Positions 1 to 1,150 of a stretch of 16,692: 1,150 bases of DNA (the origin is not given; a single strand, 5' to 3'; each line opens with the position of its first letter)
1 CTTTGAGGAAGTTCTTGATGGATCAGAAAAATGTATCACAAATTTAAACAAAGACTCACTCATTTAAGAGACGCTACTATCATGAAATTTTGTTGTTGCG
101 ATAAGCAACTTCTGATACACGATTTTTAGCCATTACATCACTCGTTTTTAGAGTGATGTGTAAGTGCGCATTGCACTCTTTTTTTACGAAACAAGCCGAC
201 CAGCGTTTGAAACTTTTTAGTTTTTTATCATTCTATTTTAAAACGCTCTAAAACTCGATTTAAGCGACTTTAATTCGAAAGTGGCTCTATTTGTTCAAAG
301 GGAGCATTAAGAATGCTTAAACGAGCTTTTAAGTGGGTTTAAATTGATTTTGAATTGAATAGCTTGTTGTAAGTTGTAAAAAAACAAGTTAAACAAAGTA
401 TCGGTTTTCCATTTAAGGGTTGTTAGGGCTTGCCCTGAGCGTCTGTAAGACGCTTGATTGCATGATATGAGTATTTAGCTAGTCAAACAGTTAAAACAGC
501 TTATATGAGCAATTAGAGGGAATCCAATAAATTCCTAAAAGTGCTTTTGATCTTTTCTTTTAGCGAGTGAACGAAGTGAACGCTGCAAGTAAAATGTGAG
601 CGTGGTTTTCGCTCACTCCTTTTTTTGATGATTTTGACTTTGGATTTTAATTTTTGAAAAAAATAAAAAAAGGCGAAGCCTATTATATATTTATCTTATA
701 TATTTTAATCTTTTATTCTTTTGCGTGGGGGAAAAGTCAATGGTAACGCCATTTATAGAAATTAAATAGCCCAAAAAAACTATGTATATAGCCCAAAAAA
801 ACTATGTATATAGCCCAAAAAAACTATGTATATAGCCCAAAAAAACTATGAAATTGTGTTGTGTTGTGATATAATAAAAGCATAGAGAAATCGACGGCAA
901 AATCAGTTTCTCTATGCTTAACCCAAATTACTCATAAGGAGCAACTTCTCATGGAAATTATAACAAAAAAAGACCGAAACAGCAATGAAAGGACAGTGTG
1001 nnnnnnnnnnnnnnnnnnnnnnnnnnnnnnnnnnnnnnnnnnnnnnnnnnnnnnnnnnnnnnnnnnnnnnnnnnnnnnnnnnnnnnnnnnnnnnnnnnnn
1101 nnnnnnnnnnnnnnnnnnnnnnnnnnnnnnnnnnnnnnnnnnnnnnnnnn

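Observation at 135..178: Orphan RSF1010/pIP501-type oriT motif upstream of the replicon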

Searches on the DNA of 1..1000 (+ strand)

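Call 3: search_dna_similar(query=window:1-640:+, collection=plasmids, mode=near, max_rows=30)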
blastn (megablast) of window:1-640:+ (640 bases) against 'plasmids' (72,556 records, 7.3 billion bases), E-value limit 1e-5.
Records with a match: 397; places in all: 426; records where one place covers at least 80% of the query: 111.
Best place of each record, by identity: >=99% 24; 95-99% 150; 90-95% 149; 80-90% 64; 60-80% 10.
By first word of the organism name: Enterococcus 198; Lactococcus 170; Lactiplantibacillus 9; Levilactobacillus 4; Loigolactobacillus 3; Vagococcus 3; Limosilactobacillus 2; Carnobacterium 1; Klebsiella 1; Lactobacillus 1; and 5 more.
By predicted mobility (MOB-suite, as given by PLSDB): mobilizable 315; non-mobilizable 77; conjugative 5.
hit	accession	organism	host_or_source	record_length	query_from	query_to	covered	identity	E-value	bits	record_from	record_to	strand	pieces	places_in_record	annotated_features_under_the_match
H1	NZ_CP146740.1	Lactococcus garvieae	Homo sapiens,cell culture,blood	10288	1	638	100%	99.1%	0e+0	1146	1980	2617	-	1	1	none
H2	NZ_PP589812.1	Lactococcus sp.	Bacterial culture,Dairy environment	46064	1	640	100%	98.1%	0e+0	1114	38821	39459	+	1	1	none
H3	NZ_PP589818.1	Lactococcus sp.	Bacterial culture,Dairy environment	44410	1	640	100%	98.1%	0e+0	1114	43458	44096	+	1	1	none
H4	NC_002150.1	Lactococcus lactis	-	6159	1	638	100%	98.1%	0e+0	1110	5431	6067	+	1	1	none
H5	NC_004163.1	Lactococcus lactis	-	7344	1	638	100%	98.1%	0e+0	1110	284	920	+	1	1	none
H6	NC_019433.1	Lactococcus cremoris subsp. cremoris UC509.9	-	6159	1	638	100%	98.1%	0e+0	1110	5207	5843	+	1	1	none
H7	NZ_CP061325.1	Lactococcus lactis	butter,butter starter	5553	1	638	100%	98.1%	0e+0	1110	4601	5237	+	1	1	none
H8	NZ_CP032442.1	Lactococcus cremoris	Dairy Fermentation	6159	1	638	100%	98.1%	0e+0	1110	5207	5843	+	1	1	none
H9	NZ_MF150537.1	Lactococcus lactis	-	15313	1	638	100%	98.1%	0e+0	1110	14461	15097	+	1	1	none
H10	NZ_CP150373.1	Lactococcus lactis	Single cell,Dairy fermentation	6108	1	638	100%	98.1%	0e+0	1110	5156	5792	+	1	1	none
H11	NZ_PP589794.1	Lactococcus sp.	Bacterial culture,Dairy environment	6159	1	638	100%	98.1%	0e+0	1110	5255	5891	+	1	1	none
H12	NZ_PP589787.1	Lactococcus sp.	Bacterial culture,Dairy environment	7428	1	638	100%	98.1%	0e+0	1110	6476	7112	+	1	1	none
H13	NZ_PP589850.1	Lactococcus sp.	Bacterial culture,Dairy environment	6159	1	638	100%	98.1%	0e+0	1110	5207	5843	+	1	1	none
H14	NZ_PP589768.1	Lactococcus sp.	Bacterial culture,Dairy environment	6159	1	638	100%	98.1%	0e+0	1110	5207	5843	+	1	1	none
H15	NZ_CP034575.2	Lactococcus lactis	Single cell,Dairy fermentation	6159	1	638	100%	98.1%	0e+0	1110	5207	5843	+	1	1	none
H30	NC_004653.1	Lactococcus lactis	butter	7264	1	638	100%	97.3%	0e+0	1085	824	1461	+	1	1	none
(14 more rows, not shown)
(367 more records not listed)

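Call 6: search_rna_families(source=window, start=1, end=1000, threshold=evalue, max_evalue=1)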
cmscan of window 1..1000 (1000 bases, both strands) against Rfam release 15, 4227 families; matches with E-value up to 1: 3.
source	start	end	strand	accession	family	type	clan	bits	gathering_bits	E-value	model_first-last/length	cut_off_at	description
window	867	951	-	RF00238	ctRNA_pND324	Gene; antisense;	-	86.9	45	1.8e-14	1-86/86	no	ctRNA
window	847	930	+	RF00238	ctRNA_pND324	Gene; antisense;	-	26.6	45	0.18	1-86/86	no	ctRNA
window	683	818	-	RF01578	RUF1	Gene; sRNA;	-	20.1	70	0.3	1-264/264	no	Plasmodium RNA of unkown function RUF1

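Call 12: search_dna_similar(query=window:100-215:+, collection=plasmids, mode=distant, max_rows=60, rows=spread, max_evalue=0.001)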
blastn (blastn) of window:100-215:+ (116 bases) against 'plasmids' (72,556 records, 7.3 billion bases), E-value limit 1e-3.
Records with a match: 330; places in all: 370; records where one place covers at least 80% of the query: 126.
Best place of each record, by identity: >=99% 67; 95-99% 59; 90-95% 4; 80-90% 100; 60-80% 100.
By first word of the organism name: Lactococcus 215; Lactiplantibacillus 30; Enterococcus 21; Latilactobacillus 15; Leuconostoc 13; Pediococcus 8; Levilactobacillus 6; Weissella 6; Limosilactobacillus 2; Loigolactobacillus 2; and 11 more.
By predicted mobility (MOB-suite, as given by PLSDB): mobilizable 208; non-mobilizable 102; conjugative 20.
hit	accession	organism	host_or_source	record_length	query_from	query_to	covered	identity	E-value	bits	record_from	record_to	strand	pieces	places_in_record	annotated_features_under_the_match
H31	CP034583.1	Lactococcus lactis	Single cell,Dairy fermentation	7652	1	116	100%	100.0%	3e-52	210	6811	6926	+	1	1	none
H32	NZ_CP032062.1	Lactococcus lactis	Dairy Fermentation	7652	1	116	100%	100.0%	3e-52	210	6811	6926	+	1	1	none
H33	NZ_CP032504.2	Lactococcus lactis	Dairy Fermentation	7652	1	116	100%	100.0%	3e-52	210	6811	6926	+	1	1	none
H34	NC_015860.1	Lactococcus lactis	-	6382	1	116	100%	99.1%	1e-50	205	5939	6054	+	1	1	none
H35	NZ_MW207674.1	Enterococcus casseliflavus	-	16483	1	116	100%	99.1%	1e-50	205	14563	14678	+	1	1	none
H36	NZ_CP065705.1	Lactococcus lactis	-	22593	1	116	100%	99.1%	1e-50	205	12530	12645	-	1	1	none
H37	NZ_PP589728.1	Lactococcus sp.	Bacterial culture,Dairy environment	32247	1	116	100%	99.1%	1e-50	205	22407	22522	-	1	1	none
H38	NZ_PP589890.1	Lactococcus sp.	Bacterial culture,Dairy environment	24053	1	116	100%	99.1%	1e-50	205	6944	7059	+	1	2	none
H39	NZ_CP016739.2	Lactococcus cremoris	Single cell,Dairy fermentation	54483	1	116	100%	99.1%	1e-50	205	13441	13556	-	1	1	none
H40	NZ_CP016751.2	Lactococcus cremoris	Single cell,Dairy fermentation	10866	1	116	100%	99.1%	1e-50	205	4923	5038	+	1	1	none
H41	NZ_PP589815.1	Lactococcus sp.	Bacterial culture,Dairy environment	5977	1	116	100%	99.1%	1e-49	202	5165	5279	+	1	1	none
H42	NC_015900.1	Lactococcus lactis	raw milk cheese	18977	1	116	100%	98.3%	1e-49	201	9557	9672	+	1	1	none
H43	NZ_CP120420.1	Lactococcus sp. bn62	pig,lung sample of a healthy pig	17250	1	116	100%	97.4%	6e-48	196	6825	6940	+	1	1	none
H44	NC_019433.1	Lactococcus cremoris subsp. cremoris UC509.9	-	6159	1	115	99%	98.3%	5e-49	199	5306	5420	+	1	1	none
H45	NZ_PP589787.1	Lactococcus sp.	Bacterial culture,Dairy environment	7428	1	115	99%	98.3%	5e-49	199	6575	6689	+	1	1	none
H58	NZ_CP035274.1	Leuconostoc mesenteroides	cell culture,food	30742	2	83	71%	76.8%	1e-6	60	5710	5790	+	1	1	none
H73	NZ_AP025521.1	Lactococcus cremoris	-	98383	6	74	59%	82.9%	6e-10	70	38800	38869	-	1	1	none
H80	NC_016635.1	Pediococcus claussenii ATCC BAA-344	-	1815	9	75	58%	77.6%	5e-5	55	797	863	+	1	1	none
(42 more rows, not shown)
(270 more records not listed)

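Call 14: get_annotated_region(hit=H73, flank=6000)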
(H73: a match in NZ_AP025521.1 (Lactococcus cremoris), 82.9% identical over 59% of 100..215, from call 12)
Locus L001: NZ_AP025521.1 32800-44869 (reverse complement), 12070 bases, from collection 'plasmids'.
description: Lactococcus cremoris strain 7-1 plasmid pLC71A
organism: Lactococcus cremoris (NCBI taxid 1359)
taxonomy: Bacteria; Bacillota; Bacilli; Lactobacillales; Streptococcaceae; Lactococcus; Lactococcus cremoris
host: -; source: -; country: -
typing (MOB-suite, as given by PLSDB): conjugative; replicon rep_cluster_664; relaxase MOBQ; mating-pair formation MPF_T
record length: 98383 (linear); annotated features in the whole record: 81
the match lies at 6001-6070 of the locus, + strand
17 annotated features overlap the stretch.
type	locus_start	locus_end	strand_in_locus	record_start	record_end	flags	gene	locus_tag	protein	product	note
CDS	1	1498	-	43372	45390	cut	-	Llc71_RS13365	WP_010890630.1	DUF87 domain-containing protein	-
CDS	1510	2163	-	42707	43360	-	trsD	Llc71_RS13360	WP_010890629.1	TrsD/TraD family conjugative transfer protein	-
CDS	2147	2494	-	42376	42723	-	-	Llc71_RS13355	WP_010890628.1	hypothetical protein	-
CDS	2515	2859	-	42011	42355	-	-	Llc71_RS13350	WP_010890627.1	CagC family type IV secretion system protein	-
CDS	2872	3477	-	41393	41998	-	-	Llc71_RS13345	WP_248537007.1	hypothetical protein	-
CDS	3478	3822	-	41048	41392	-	-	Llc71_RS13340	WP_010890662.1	hypothetical protein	-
CDS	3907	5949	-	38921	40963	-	mobQ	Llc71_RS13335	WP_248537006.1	MobQ family relaxase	-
CDS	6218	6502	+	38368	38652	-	-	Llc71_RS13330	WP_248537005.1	hypothetical protein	-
CDS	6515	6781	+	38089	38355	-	-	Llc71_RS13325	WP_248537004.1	hypothetical protein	-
CDS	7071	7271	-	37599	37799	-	-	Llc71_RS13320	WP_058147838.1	hypothetical protein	-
CDS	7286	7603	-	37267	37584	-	-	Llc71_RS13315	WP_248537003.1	hypothetical protein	-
CDS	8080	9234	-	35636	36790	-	-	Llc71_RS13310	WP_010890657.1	RepB family plasmid replication initiator protein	GO:0006270 - DNA replication initiation [Evidence IEA]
CDS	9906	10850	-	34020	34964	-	-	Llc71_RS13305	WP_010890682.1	toprim domain-containing protein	-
CDS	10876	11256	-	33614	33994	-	-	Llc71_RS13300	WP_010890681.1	single-stranded DNA-binding protein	-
CDS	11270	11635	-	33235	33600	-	-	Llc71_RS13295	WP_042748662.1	hypothetical protein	-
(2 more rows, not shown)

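Call 15: get_annotated_region(hit=H58, flank=5000)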
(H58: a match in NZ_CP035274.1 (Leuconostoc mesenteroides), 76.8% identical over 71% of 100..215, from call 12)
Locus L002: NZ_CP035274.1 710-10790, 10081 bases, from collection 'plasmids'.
description: Leuconostoc mesenteroides strain SRCM103453 plasmid unnamed3, complete sequence
organism: Leuconostoc mesenteroides (NCBI taxid 1245)
taxonomy: Bacteria; Bacillota; Bacilli; Lactobacillales; Lactobacillaceae; Leuconostoc; Leuconostoc mesenteroides
host: -; source: cell culture,food; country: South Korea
typing (MOB-suite, as given by PLSDB): mobilizable; relaxase MOBQ
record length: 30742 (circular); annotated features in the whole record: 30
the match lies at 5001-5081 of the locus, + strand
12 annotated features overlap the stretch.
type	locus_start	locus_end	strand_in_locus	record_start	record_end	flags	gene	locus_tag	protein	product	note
CDS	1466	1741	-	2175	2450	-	-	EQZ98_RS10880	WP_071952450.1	transposase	GO:0006313 - DNA transposition [Evidence IEA]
CDS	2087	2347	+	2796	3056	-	-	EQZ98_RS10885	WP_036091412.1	SemiSWEET family transporter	-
CDS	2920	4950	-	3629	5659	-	mobQ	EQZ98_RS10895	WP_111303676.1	MobQ family relaxase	-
CDS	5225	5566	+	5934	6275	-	-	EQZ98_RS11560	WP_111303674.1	hypothetical protein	-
CDS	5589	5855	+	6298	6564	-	-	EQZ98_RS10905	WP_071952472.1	hypothetical protein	-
CDS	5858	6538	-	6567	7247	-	-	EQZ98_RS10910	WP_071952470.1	zeta toxin family protein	-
CDS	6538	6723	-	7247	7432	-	-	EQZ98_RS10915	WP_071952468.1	hypothetical protein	-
CDS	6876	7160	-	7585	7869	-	-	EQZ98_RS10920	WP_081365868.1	hypothetical protein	-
CDS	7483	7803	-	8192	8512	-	-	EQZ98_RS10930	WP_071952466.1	type II toxin-antitoxin system RelE/ParE family toxin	GO:0030541 - plasmid partitioning [Evidence IEA]; GO:0051290 - protein heterotetramerization [Evidence IEA]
CDS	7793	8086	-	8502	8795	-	-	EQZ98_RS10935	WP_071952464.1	addiction module antitoxin RelB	-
CDS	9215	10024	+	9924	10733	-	-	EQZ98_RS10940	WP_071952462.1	AAA family ATPase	-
CDS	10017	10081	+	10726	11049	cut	-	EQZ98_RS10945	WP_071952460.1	DUF5388 domain-containing protein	-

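Call 16: get_annotated_region(hit=H80, flank=2000)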
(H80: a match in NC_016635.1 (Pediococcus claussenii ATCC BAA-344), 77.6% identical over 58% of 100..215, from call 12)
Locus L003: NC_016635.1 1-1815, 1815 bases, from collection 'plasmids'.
description: Pediococcus claussenii ATCC BAA-344 plasmid pPECL-1, complete sequence
organism: Pediococcus claussenii ATCC BAA-344 (NCBI taxid 701521)
taxonomy: Bacteria; Bacillota; Bacilli; Lactobacillales; Lactobacillaceae; Pediococcus; Pediococcus claussenii; Pediococcus claussenii ATCC BAA-344
host: -; source: -; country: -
typing (MOB-suite, as given by PLSDB): non-mobilizable; replicon Inc11
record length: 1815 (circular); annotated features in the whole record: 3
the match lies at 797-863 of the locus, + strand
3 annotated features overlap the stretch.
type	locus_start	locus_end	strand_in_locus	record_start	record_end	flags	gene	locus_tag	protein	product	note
CDS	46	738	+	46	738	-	-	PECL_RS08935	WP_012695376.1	replication protein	-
CDS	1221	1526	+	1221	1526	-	-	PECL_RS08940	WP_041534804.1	hypothetical protein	-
CDS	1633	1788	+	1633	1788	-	-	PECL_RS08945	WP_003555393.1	ribbon-helix-helix protein, CopG family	GO:0006355 - regulation of DNA-templated transcription [Evidence IEA]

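Call 32: get_annotated_region(hit=H39, flank=6000)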
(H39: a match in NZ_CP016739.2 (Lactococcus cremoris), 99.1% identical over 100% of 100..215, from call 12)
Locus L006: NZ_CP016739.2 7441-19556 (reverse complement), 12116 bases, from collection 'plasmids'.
description: Lactococcus cremoris strain JM3 plasmid pJM3C, complete sequence
organism: Lactococcus cremoris (NCBI taxid 1359)
taxonomy: Bacteria; Bacillota; Bacilli; Lactobacillales; Streptococcaceae; Lactococcus; Lactococcus cremoris
host: -; source: Single cell,Dairy fermentation; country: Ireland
typing (MOB-suite, as given by PLSDB): mobilizable; replicon rep_cluster_554,rep_cluster_656; relaxase MOBP,MOB_Unknown
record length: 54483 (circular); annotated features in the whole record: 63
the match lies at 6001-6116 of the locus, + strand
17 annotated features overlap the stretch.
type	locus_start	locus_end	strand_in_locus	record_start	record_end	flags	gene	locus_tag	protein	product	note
CDS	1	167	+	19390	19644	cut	-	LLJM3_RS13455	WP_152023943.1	hypothetical protein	-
CDS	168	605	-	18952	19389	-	-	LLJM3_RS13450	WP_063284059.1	hypothetical protein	-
CDS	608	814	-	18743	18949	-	-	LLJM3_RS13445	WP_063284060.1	hypothetical protein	-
CDS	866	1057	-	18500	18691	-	-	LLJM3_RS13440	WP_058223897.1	hypothetical protein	-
CDS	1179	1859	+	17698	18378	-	-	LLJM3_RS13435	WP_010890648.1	IS6-like element ISS1S family transposase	GO:0006313 - DNA transposition [Evidence IEA]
CDS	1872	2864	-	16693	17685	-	-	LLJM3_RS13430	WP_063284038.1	glycosyltransferase family 2 protein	-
CDS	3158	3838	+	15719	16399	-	-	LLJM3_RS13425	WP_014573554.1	IS6-like element ISS1S family transposase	GO:0006313 - DNA transposition [Evidence IEA]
CDS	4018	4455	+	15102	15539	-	-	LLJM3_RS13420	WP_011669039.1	LytTR family DNA-binding domain-containing protein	-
CDS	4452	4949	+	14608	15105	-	-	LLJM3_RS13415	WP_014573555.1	DUF3021 family protein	-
CDS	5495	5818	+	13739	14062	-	-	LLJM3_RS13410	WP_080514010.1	cytochrome B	-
CDS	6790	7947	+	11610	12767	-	-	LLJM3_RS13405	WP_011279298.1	RepB family plasmid replication initiator protein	GO:0006270 - DNA replication initiation [Evidence IEA]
CDS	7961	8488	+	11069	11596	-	-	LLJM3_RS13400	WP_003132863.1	DUF6609 family protein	-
CDS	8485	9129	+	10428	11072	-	-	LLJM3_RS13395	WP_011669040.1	hypothetical protein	-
CDS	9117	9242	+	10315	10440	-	-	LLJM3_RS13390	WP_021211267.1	hypothetical protein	-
CDS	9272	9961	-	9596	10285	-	-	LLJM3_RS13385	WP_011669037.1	metallophosphoesterase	-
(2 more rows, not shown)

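Call 33: get_annotated_region(hit=H36, flank=6000)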
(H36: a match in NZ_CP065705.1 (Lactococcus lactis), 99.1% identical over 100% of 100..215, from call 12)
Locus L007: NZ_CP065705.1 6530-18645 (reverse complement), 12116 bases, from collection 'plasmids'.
description: Lactococcus lactis strain FDAARGOS_887 plasmid unnamed4
organism: Lactococcus lactis (NCBI taxid 1358)
taxonomy: Bacteria; Bacillota; Bacilli; Lactobacillales; Streptococcaceae; Lactococcus; Lactococcus lactis
host: -; source: -; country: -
typing (MOB-suite, as given by PLSDB): mobilizable; replicon rep_cluster_414,rep_cluster_554; relaxase MOB_Unknown
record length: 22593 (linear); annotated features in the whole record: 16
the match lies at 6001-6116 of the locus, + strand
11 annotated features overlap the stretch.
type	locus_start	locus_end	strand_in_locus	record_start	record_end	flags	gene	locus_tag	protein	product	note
CDS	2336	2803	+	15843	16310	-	-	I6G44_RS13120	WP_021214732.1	LytTR family DNA-binding domain-containing protein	-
CDS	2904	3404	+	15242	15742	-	-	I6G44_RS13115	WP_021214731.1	DUF6622 family protein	-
CDS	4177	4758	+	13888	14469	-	-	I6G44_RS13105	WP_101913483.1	stage II sporulation protein M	-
CDS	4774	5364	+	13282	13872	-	-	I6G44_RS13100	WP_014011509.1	site-specific integrase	-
CDS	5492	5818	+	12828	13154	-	-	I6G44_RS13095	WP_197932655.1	cytochrome B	-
CDS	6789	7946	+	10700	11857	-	-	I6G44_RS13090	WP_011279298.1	RepB family plasmid replication initiator protein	GO:0006270 - DNA replication initiation [Evidence IEA]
CDS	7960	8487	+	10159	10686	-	-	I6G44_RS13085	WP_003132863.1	DUF6609 family protein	-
CDS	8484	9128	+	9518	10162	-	-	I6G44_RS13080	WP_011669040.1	hypothetical protein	-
CDS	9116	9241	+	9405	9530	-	-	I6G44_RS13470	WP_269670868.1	hypothetical protein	-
CDS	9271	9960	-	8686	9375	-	-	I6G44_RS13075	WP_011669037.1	metallophosphoesterase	-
CDS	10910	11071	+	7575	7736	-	-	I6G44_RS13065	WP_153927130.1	hypothetical protein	-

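Call 34: get_annotated_region(hit=H37, flank=6000)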
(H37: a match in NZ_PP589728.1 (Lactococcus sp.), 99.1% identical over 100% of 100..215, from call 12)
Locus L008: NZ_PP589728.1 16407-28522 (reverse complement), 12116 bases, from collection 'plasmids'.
description: Lactococcus sp. strain UCCL638 plasmid pUCCL638C, complete sequence
organism: Lactococcus sp. (NCBI taxid 44273)
taxonomy: Bacteria; Bacillota; Bacilli; Lactobacillales; Streptococcaceae; Lactococcus; Lactococcus sp.
host: -; source: Bacterial culture,Dairy environment; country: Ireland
typing (MOB-suite, as given by PLSDB): mobilizable; replicon rep_cluster_414,rep_cluster_554; relaxase MOBT,MOB_Unknown
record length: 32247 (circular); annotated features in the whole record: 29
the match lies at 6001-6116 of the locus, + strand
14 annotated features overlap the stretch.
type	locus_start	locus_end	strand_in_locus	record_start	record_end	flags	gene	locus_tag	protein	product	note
CDS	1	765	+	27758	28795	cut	-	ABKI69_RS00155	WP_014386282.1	PTS sugar transporter subunit IIC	-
CDS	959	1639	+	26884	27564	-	-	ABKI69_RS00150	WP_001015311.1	IS6-like element IS1216 family transposase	GO:0006313 - DNA transposition [Evidence IEA]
CDS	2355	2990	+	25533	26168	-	-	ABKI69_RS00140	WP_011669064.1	DUF1919 domain-containing protein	-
CDS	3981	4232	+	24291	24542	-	-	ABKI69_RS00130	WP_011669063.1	hypothetical protein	-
CDS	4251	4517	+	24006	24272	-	-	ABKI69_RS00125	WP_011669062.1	hypothetical protein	-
CDS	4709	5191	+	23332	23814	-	mobC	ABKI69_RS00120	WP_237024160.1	plasmid mobilization relaxosome protein MobC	-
CDS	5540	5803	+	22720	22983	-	-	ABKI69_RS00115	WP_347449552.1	cytochrome B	-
CDS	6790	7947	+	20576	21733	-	-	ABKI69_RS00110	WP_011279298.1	RepB family plasmid replication initiator protein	GO:0006270 - DNA replication initiation [Evidence IEA]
CDS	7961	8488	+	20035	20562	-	-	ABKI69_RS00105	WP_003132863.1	DUF6609 family protein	-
CDS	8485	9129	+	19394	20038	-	-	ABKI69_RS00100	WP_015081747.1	hypothetical protein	-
CDS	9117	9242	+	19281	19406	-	-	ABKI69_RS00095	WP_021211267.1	hypothetical protein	-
CDS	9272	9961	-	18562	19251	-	-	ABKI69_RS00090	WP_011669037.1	metallophosphoesterase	-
CDS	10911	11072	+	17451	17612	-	-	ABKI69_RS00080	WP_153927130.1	hypothetical protein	-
CDS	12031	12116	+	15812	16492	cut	-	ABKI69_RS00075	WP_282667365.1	IS6-like element ISS1S family transposase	GO:0006313 - DNA transposition [Evidence IEA]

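Call 69: search_dna_similar(query=L001:5940-6220:+, collection=plasmids, mode=near, max_rows=25)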
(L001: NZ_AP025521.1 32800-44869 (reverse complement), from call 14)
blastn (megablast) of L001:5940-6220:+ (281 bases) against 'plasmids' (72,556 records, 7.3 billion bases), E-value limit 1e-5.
Records with a match: 24; places in all: 24; records where one place covers at least 80% of the query: 22.
Best place of each record, by identity: >=99% 3; 95-99% 20; 90-95% 1.
By first word of the organism name: Lactococcus 24.
By predicted mobility (MOB-suite, as given by PLSDB): conjugative 15; mobilizable 9.
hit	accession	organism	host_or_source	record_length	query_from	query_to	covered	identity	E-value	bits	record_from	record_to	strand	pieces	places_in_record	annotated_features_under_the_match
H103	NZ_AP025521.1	Lactococcus cremoris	-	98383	1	281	100%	100.0%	5e-145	520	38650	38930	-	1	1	mobQ: MobQ family relaxase | hypothetical protein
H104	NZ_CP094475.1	Lactococcus lactis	kefir grains,pure culture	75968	1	281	100%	97.5%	2e-133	481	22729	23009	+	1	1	mobQ: MobQ family relaxase | hypothetical protein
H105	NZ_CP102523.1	Lactococcus lactis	Homo sapiens,Cell culture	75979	1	281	100%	97.5%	2e-133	481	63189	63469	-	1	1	mobQ: MobQ family relaxase | hypothetical protein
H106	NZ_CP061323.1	Lactococcus lactis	butter,butter starter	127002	1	281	100%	97.5%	2e-133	481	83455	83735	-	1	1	mobQ: MobQ family relaxase | hypothetical protein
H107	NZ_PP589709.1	Lactococcus sp.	Bacterial culture,Dairy environment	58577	1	281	100%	97.5%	2e-133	481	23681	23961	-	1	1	mobQ: MobQ family relaxase | hypothetical protein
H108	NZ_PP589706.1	Lactococcus sp.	Bacterial culture,Dairy environment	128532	1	281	100%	97.5%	2e-133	481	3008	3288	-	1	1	mobQ: MobQ family relaxase | hypothetical protein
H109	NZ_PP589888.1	Lactococcus sp.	Bacterial culture,Dairy environment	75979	1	281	100%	97.5%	2e-133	481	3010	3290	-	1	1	mobQ: MobQ family relaxase | hypothetical protein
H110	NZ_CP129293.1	Lactococcus lactis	Food Material,Mixed Culture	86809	1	281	100%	97.2%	1e-131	475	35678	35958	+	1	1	mobQ: MobQ family relaxase | hypothetical protein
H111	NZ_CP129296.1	Lactococcus lactis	Food Material,Mixed Culture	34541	1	281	100%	97.2%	1e-131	475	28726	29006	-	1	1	mobQ: MobQ family relaxase | hypothetical protein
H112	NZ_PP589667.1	Lactococcus sp.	Bacterial culture,Dairy environment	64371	1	281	100%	96.8%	5e-130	470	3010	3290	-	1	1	mobQ: MobQ family relaxase | hypothetical protein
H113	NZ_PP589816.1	Lactococcus sp.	Bacterial culture,Dairy environment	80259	1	281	100%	96.8%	5e-130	470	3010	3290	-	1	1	mobQ: MobQ family relaxase | hypothetical protein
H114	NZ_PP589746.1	Lactococcus sp.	Bacterial culture,Dairy environment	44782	1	281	100%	96.8%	2e-129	468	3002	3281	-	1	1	mobQ: MobQ family relaxase | hypothetical protein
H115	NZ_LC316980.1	Lactococcus garvieae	-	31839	1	281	100%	96.5%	2e-128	464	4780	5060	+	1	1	mobQ: MobQ family relaxase | hypothetical protein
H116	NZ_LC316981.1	Lactococcus garvieae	-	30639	1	281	100%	96.5%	2e-128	464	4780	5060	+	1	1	mobQ: MobQ family relaxase | hypothetical protein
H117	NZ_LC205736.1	Lactococcus garvieae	-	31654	1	281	100%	96.5%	2e-128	464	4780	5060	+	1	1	mobQ: MobQ family relaxase | hypothetical protein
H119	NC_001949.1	Lactococcus lactis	-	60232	1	281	100%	96.4%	2e-128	464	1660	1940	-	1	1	mobQ: MobQ family relaxase | hypothetical protein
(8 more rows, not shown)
